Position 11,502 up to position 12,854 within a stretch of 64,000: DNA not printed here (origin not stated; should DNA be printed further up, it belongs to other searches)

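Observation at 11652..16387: Three GT9 (LPS-core-type) heptosyltransferase paralogs in an archaeon, paired with a GDP- rather than ADP-heptose pathway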

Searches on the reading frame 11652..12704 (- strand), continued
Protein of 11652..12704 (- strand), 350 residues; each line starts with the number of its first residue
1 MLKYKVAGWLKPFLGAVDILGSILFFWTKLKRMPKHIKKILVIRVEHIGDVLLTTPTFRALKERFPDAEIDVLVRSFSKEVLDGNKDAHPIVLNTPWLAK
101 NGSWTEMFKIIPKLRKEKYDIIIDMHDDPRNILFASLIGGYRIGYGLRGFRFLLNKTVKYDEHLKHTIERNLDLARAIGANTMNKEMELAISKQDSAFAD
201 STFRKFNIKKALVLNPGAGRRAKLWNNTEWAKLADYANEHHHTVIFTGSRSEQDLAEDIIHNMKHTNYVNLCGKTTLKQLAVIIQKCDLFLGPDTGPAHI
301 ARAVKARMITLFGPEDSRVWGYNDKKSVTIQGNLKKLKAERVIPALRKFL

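Call 38: find_encoding_contigs(protein=P0143, flank=6000, max_places=1)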
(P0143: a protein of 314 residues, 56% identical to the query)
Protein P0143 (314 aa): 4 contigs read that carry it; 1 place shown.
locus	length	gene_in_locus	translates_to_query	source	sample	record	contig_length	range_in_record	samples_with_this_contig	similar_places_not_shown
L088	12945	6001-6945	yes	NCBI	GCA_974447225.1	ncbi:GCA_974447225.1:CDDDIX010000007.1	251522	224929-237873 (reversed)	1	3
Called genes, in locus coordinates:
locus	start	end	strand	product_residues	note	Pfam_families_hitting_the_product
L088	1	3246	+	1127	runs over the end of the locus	PF02516:STT3, PF00254:FKBP_C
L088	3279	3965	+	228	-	PF00535:Glycos_transf_2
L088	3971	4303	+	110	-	PF10066:DUF2304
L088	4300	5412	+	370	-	PF01075:Glyco_transf_9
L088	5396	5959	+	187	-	PF13580:SIS_2, PF01380:SIS (weak)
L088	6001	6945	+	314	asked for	PF00294:PfkB, PF08543:Phos_pyr_kin (weak)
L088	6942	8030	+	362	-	PF01075:Glyco_transf_9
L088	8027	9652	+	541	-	-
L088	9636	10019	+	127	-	-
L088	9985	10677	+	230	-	PF00535:Glycos_transf_2, PF10111:Glyco_tranf_2_2 (weak), PF13641:Glyco_tranf_2_3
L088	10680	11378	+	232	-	PF02353:CMAS, PF08003:Methyltransf_9 (weak), PF13489:Methyltransf_23, PF07021:MetW (weak), PF08241:Methyltransf_11, PF08242:Methyltransf_12, PF13649:Methyltransf_25, PF13847:Methyltransf_31, +1 more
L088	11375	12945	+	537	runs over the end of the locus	-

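Call 59: search_protein_families(library=pfam, proteins=[L030:426-1751:+, L030:3520-3963:+, L030:3939-4379:+, L030:6240-6752:+, L030:8992-9909:+, L030:10962-12212:+, L030:12204-13235:-, L030:13228-14304:-, L030:14289-15212:-, L030:15506-16150:-], max_evalue=0.0001)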
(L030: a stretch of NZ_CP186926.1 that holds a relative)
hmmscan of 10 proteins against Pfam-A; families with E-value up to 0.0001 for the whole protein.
L030:426-1751:+ (441 aa): 3 families
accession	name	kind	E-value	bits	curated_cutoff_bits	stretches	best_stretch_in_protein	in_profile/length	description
PF03721.20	UDPG_MGDP_dh_N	-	2.4e-64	216.8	27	1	1-173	1-181/187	UDP-glucose/GDP-mannose dehydrogenase family, NAD binding domain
PF00984.24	UDPG_MGDP_dh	-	2.5e-37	127.3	25.4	1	199-291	1-93/94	UDP-glucose/GDP-mannose dehydrogenase family, central domain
PF03720.21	UDPG_MGDP_dh_C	-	1.3e-25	90.2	30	1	314-425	1-102/103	UDP-glucose/GDP-mannose dehydrogenase family, UDP binding domain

L030:3520-3963:+ (147 aa): 2 families
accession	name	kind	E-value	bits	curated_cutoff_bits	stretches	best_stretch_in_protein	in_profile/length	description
PF01909.29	NTP_transf_2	-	1.9e-16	60.6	21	1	10-88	1-79/93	Nucleotidyltransferase domain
PF18765.7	Polbeta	-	1.6e-10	41.5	26.9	1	23-79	11-65/93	Polymerase beta, Nucleotidyltransferase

L030:3939-4379:+ (146 aa): 1 family
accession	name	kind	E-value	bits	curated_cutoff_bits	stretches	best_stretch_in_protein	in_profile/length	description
PF05168.19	HEPN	-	3.2e-26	92.2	22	1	10-137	2-116/117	HEPN domain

L030:6240-6752:+ (170 aa): 4 families
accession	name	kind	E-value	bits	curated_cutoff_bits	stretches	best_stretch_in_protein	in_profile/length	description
PF13419.12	HAD_2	-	8.8e-14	52.4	23.8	1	16-141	63-177/178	Haloacid dehalogenase-like hydrolase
PF13242.12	Hydrolase_like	-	8.9e-12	45.2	22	1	97-153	2-59/75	HAD-hyrolase-like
PF00702.32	Hydrolase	-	2.5e-11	44.8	26.4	1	19-136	87-191/191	haloacid dehalogenase-like hydrolase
PF08645.17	PNK3P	-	2e-09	37.8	22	1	13-153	11-145/161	Polynucleotide kinase 3 phosphatase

L030:8992-9909:+ (305 aa): 6 families
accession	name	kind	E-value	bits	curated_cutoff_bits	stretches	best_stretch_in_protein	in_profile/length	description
PF01370.27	Epimerase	-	1.5e-47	162.5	20.9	1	3-230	1-240/240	NAD dependent epimerase/dehydratase family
PF16363.11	GDP_Man_Dehyd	-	2.5e-36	126.2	27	1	4-294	1-331/332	GDP-mannose 4,6 dehydratase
PF01073.25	3Beta_HSD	-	5e-15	55.7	22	1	4-220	1-230/280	3-beta hydroxysteroid dehydrogenase/isomerase family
PF04321.23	RmlD_sub_bind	-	5.5e-14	52.4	27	1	1-151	1-142/287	RmlD substrate binding domain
PF07993.18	NAD_binding_4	-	7.8e-12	45.3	20.1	1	54-167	78-209/258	Male sterility protein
PF02719.21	Polysacc_synt_2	-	2.7e-07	30.5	20.2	1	3-169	1-175/293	Polysaccharide biosynthesis protein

L030:10962-12212:+ (416 aa): 3 families
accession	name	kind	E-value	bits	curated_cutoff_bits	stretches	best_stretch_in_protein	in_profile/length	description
PF00534.26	Glycos_transf_1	-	7.3e-35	120.5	26.4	1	222-394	7-172/172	Glycosyl transferases group 1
PF13692.12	Glyco_trans_1_4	-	2.1e-22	80.3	27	1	233-380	4-142/142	Glycosyl transferases group 1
PF13439.12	Glyco_transf_4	-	1.5e-08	35.3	28.5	1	83-199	60-168/170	Glycosyltransferase Family 4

L030:12204-13235:- (343 aa): 5 families
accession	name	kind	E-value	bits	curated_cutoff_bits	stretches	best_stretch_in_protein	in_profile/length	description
PF00535.33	Glycos_transf_2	-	1.2e-20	74.6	23.3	1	7-189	1-165/168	Glycosyl transferase family 2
PF13641.12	Glyco_tranf_2_3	-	2.4e-11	44.5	27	1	6-100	3-102/230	Glycosyltransferase like family 2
PF10111.15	Glyco_tranf_2_2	-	2.4e-10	40.8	27.3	1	10-218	3-206/276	Glycosyltransferase like family 2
PF02709.20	Glyco_transf_7C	-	3.8e-06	26.9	23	1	169-219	12-63/78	N-terminal domain of galactosyltransferase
PF13632.12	Glyco_trans_2_3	-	6.4e-06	26.6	27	1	176-244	72-141/198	Glycosyl transferase family group 2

L030:13228-14304:- (358 aa): 1 family
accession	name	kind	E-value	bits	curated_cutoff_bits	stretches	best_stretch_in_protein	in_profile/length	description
PF13524.12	Glyco_trans_1_2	-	9.5e-08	32.5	25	1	240-348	30-142/144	Glycosyl transferase-like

L030:14289-15212:- (307 aa): 2 families
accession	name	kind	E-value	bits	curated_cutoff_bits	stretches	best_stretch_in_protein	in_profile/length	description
PF00685.33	Sulfotransfer_1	-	1.1e-23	84.4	22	1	10-198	7-182/255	Sulfotransferase domain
PF13469.12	Sulfotransfer_3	-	5.7e-17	63.1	27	1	79-197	109-212/216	Sulfotransferase family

L030:15506-16150:- (214 aa): 1 family
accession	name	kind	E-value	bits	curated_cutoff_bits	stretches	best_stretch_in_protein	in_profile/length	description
PF13610.12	DDE_Tnp_IS240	-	5.4e-12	46.5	27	1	81-206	4-135/139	DDE domain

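Call 69: find_encoding_contigs(protein=P0006, flank=10000, max_places=1)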
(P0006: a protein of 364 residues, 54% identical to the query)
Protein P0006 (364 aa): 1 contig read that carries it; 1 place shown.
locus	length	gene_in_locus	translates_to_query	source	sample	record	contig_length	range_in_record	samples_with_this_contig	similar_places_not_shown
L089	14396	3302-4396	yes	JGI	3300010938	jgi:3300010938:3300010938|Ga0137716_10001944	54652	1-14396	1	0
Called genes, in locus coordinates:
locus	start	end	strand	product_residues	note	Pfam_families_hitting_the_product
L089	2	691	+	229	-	?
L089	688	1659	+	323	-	-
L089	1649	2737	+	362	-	PF01075:Glyco_transf_9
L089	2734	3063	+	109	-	PF01728:FtsJ (faint), PF05219:DREV, PF07021:MetW (weak), PF13489:Methyltransf_23, PF13847:Methyltransf_31, PF08241:Methyltransf_11, PF08242:Methyltransf_12, PF13649:Methyltransf_25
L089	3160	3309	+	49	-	-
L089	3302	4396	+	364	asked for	PF01075:Glyco_transf_9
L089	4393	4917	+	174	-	PF08241:Methyltransf_11, PF13489:Methyltransf_23, PF13649:Methyltransf_25 (weak), PF13847:Methyltransf_31 (weak)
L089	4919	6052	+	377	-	-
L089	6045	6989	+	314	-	PF00535:Glycos_transf_2, PF10111:Glyco_tranf_2_2, PF13506:Glyco_transf_21 (weak), PF13641:Glyco_tranf_2_3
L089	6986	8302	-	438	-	PF00535:Glycos_transf_2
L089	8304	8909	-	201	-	PF13489:Methyltransf_23 (weak), PF08241:Methyltransf_11 (weak), PF08242:Methyltransf_12 (weak), PF13649:Methyltransf_25 (weak)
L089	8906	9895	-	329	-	PF04055:Radical_SAM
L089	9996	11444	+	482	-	PF01943:Polysacc_synt, PF13440:Polysacc_synt_3, PF03023:MurJ, PF01554:MatE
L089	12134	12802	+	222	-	PF06028:DUF915 (faint), PF00561:Abhydrolase_1, PF01674:Lipase_2 (faint), PF02089:Palm_thioest (weak), PF05057:DUF676 (weak), PF12697:Abhydrolase_6 (weak), PF07819:PGAP1, PF24096:DUF7379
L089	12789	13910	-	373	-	PF05833:NFACT_N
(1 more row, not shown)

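Call 70: find_encoding_contigs(protein=P0007, flank=10000, max_places=1)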
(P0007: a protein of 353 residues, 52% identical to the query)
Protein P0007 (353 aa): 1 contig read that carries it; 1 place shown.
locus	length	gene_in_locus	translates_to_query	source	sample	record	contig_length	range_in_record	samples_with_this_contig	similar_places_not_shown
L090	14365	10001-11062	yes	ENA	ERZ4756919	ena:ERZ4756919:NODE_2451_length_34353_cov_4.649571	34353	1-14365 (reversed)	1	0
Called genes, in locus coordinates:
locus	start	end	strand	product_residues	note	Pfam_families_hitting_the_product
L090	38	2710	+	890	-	PF02516:STT3, PF21436:STT3-PglB_core (weak)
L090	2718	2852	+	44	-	-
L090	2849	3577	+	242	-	PF00535:Glycos_transf_2, PF10111:Glyco_tranf_2_2, PF13641:Glyco_tranf_2_3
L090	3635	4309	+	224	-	PF00535:Glycos_transf_2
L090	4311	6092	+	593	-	-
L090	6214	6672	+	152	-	PF01209:Ubie_methyltran (weak), PF08241:Methyltransf_11, PF08242:Methyltransf_12, PF13489:Methyltransf_23, PF13649:Methyltransf_25, PF13847:Methyltransf_31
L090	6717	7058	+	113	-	PF00892:EamA (weak)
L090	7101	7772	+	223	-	PF00535:Glycos_transf_2, PF13641:Glyco_tranf_2_3 (weak)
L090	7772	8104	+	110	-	PF10066:DUF2304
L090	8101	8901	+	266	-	PF00483:NTP_transferase, PF12804:NTP_transf_3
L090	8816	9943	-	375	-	PF13439:Glyco_transf_4, PF13579:Glyco_trans_4_4, PF20706:GT4-conflict, PF00534:Glycos_transf_1, PF13692:Glyco_trans_1_4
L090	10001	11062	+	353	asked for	PF01075:Glyco_transf_9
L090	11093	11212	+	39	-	-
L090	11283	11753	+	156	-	PF13489:Methyltransf_23, PF05219:DREV (weak), PF07021:MetW, PF13847:Methyltransf_31, PF08241:Methyltransf_11, PF08242:Methyltransf_12, PF13649:Methyltransf_25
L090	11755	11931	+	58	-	-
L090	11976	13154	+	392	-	PF00534:Glycos_transf_1, PF13692:Glyco_trans_1_4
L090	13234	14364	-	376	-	?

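Call 71: find_encoding_contigs(protein=P0002, flank=10000, max_places=1)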
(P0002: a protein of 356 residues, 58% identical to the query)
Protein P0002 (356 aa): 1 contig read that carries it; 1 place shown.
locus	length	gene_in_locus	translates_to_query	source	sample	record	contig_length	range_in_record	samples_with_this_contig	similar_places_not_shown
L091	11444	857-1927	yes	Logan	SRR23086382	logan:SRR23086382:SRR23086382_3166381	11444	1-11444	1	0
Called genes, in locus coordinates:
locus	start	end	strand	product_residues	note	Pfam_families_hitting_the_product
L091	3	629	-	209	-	?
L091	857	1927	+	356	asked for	PF01075:Glyco_transf_9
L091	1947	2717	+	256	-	PF00535:Glycos_transf_2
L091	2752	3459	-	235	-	PF01209:Ubie_methyltran, PF05219:DREV (weak), PF07021:MetW (weak), PF13489:Methyltransf_23, PF13847:Methyltransf_31, PF08241:Methyltransf_11, PF08242:Methyltransf_12, PF13649:Methyltransf_25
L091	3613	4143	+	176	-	PF13489:Methyltransf_23, PF08241:Methyltransf_11, PF08242:Methyltransf_12 (weak), PF13649:Methyltransf_25 (weak), PF13847:Methyltransf_31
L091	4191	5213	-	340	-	PF00534:Glycos_transf_1, PF13692:Glyco_trans_1_4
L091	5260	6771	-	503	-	PF02310:B12-binding, PF04055:Radical_SAM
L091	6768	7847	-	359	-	PF01266:DAO, PF07992:Pyr_redox_2 (faint), PF13450:NAD_binding_8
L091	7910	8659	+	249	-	PF00483:NTP_transferase, PF12804:NTP_transf_3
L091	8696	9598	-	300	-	PF01408:GFO_IDH_MocA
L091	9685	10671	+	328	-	PF00288:GHMP_kinases_N, PF08544:GHMP_kinases_C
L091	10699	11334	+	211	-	PF13580:SIS_2, PF01380:SIS (faint)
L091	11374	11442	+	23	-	?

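Call 80: find_encoding_contigs(protein=P0146, flank=8000, max_places=1)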
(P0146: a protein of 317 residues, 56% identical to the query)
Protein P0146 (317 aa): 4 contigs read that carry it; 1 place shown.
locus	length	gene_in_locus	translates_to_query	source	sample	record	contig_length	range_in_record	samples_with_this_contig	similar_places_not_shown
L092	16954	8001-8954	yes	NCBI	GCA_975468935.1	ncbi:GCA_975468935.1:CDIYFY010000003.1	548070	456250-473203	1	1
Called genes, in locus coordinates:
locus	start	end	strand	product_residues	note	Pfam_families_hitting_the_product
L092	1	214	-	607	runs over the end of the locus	-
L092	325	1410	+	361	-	PF03486:HI0933_like (faint), PF13450:NAD_binding_8, PF01494:FAD_binding_3 (weak)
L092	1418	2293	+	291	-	PF02475:TRM5-TYW2_MTfase, PF05575:V_cholerae_RfbT (faint), PF05050:Methyltransf_21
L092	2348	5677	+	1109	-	PF02516:STT3, PF00254:FKBP_C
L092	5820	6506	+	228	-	PF00535:Glycos_transf_2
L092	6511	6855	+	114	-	PF10066:DUF2304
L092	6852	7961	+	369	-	PF01075:Glyco_transf_9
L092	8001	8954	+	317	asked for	PF00294:PfkB, PF08543:Phos_pyr_kin (weak)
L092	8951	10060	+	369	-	PF01075:Glyco_transf_9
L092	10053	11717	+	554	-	-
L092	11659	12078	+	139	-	-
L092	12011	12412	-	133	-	-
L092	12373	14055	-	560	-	-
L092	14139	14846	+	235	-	PF01209:Ubie_methyltran, PF13489:Methyltransf_23, PF13847:Methyltransf_31, PF08241:Methyltransf_11, PF08242:Methyltransf_12, PF13649:Methyltransf_25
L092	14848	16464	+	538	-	-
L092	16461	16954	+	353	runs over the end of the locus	PF01075:Glyco_transf_9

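Call 81: predict_structure(alignment_id=A2)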
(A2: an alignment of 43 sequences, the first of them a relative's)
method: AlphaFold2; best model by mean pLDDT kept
length: 350 residues; sequences in the alignment: 43
mean_pLDDT: 96.4   pTM: 0.92
mean pLDDT of the five models: 96.4, 96.1, 95.9, 95.6, 95.5
residues with pLDDT >= 90: 335; 70-90: 13; 50-70: 2; < 50: 0
segments of 3 or more residues with pLDDT < 50: none
pLDDT, mean of each block of 10 residues (from residue 1): 84 95 95 98 97 98 98 97 98 92 93 98 95 97 96 96 93 98 97 98 98 96 96 98 98 97 98 98 98 97 98 96 97 97 97
secondary structure, 60 per line:
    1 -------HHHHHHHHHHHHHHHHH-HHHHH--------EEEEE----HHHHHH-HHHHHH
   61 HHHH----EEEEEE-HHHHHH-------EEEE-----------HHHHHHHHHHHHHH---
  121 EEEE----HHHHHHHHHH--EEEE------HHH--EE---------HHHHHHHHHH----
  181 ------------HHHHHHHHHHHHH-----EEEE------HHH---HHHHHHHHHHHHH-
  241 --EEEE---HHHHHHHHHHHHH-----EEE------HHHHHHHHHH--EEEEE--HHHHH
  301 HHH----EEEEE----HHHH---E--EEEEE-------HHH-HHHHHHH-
elements in order: H8-24 H26-30 E39-43 H48-53 H55-64 E69-74 H76-81 E89-92 H104-117 E121-124 H129-138 E141-144 H167-176 H193-205 E211-214 H227-239 E243-246 H250-262 E268-270 H277-286 E289-293 H296-303 E308-312 H317-320 E327-331 H343-349
